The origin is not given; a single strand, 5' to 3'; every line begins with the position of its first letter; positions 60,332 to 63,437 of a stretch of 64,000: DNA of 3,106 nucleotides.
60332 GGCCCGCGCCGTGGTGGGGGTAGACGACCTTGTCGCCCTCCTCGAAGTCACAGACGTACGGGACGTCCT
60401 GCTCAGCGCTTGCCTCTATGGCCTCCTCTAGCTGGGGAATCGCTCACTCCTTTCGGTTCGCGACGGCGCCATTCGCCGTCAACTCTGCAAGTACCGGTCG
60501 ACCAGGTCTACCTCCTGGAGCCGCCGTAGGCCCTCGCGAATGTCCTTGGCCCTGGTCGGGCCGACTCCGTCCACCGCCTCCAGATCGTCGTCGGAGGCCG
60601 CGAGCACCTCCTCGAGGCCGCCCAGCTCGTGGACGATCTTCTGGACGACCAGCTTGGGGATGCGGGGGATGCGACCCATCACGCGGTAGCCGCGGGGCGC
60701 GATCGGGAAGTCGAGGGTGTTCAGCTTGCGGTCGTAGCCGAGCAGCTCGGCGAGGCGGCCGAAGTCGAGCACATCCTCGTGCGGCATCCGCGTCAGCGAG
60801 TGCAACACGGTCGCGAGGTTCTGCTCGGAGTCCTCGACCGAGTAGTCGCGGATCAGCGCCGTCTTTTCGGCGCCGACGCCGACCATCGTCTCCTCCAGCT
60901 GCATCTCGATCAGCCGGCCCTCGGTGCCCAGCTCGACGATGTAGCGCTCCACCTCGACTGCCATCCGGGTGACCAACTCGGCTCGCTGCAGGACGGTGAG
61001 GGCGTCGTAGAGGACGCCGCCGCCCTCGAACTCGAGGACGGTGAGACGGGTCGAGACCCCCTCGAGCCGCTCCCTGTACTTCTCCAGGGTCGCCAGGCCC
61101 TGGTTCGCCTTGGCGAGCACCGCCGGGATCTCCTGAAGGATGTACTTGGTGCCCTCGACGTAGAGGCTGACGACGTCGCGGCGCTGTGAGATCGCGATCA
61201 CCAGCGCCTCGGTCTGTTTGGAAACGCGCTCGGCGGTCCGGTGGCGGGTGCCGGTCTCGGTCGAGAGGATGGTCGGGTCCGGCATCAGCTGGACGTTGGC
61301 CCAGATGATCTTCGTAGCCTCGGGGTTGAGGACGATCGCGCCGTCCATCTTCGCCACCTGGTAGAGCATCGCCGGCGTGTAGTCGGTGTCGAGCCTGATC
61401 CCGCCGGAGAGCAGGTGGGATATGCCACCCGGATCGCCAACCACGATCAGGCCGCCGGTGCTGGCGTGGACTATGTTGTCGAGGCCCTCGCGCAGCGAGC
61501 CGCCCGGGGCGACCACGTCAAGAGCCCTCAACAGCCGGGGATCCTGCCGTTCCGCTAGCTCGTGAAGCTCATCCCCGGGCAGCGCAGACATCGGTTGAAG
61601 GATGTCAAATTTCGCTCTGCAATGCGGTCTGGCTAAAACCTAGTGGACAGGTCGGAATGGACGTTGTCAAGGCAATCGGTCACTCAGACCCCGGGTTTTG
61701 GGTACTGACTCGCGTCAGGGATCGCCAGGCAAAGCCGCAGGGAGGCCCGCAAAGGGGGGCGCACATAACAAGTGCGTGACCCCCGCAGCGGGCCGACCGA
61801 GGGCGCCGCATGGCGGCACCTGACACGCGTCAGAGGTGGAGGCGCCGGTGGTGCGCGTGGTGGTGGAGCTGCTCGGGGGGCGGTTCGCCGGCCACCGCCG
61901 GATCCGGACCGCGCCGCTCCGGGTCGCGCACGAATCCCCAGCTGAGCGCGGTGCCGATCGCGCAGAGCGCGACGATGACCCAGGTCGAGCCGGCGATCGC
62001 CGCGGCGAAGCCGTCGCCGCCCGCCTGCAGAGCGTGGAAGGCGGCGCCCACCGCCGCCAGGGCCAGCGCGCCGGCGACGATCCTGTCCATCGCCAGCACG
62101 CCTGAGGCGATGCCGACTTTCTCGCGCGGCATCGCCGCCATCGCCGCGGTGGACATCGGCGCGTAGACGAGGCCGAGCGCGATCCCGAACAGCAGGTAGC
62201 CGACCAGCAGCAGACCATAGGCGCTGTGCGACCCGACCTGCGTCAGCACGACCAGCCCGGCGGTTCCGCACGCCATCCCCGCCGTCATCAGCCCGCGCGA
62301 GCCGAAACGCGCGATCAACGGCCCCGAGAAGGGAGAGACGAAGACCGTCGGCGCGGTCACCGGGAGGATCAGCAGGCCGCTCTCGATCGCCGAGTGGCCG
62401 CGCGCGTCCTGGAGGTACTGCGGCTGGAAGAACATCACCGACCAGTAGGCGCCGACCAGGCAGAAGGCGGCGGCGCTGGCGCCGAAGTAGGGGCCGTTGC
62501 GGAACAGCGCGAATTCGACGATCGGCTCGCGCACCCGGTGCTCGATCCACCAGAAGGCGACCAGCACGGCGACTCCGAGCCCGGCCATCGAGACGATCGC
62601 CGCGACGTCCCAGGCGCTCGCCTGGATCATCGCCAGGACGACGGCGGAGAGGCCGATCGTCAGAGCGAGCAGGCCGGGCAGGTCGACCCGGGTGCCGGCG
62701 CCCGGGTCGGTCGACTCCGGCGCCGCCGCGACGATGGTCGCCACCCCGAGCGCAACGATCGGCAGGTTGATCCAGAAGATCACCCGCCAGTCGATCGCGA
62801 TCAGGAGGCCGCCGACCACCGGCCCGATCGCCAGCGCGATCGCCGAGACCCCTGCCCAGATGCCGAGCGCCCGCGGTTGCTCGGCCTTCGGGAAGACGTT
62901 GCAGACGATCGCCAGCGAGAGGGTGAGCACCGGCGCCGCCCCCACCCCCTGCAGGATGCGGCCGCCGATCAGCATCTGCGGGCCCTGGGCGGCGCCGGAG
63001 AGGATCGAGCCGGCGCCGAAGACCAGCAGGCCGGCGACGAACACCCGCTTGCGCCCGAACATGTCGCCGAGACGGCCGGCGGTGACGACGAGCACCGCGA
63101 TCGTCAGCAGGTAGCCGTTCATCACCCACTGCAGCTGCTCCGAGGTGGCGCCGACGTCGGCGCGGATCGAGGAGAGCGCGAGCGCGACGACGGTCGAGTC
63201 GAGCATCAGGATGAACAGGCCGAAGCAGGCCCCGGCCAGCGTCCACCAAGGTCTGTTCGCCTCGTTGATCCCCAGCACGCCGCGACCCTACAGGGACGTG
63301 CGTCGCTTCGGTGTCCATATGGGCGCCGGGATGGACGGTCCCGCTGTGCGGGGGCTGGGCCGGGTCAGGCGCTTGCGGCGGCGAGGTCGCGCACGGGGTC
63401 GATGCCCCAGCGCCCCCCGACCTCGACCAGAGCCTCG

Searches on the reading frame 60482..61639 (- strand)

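Call 67: search_protein_families(library=pfam, proteins=[window:60482-61639:-], max_evalue=0.00001)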
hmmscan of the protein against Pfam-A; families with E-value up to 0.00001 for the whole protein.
window:60482-61639:- (386 aa): 2 families
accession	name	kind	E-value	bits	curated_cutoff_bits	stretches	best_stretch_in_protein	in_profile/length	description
PF10635.14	DisA-linker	-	3.4e-44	150.5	25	1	168-307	1-140/142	DisA bacterial checkpoint controller linker region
PF02457.21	DAC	-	2.8e-26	91.9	27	1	51-164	2-118/119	DisA bacterial checkpoint controller nucleotide-binding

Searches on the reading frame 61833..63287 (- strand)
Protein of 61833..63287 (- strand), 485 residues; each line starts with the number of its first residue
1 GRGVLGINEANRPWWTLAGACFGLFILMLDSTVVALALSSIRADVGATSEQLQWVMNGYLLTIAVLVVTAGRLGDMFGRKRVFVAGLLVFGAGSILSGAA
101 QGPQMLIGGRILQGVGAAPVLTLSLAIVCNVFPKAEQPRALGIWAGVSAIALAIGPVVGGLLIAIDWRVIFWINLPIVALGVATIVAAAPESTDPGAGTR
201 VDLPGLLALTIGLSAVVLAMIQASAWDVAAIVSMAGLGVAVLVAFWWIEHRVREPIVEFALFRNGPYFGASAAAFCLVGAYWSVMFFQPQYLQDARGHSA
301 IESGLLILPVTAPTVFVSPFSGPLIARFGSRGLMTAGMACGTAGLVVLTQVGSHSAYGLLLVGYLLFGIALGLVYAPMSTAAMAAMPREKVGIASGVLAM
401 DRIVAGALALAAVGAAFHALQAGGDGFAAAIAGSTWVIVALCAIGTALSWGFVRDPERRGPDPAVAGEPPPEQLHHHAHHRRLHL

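Call 67: search_protein_families(library=pfam, proteins=[window:61833-63287:-], max_evalue=0.00001)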
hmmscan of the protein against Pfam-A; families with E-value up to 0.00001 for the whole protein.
window:61833-63287:- (485 aa): 4 families
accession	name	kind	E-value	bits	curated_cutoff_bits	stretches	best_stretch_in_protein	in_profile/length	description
PF07690.21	MFS_1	-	4.4e-50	171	33.4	1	21-407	2-344/347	Major Facilitator Superfamily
PF00083.30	Sugar_tr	-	1.2e-07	31.5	22.3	1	42-124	38-123/452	Sugar (and other) transporter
PF03137.26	OATP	-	4.4e-07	29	25.8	0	105-165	135-195/545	Organic Anion Transporter Polypeptide (OATP) family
PF06609.19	TRI12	-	5.5e-06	25.6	23.2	1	34-279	63-323/599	Fungal trichothecene efflux pump (TRI12)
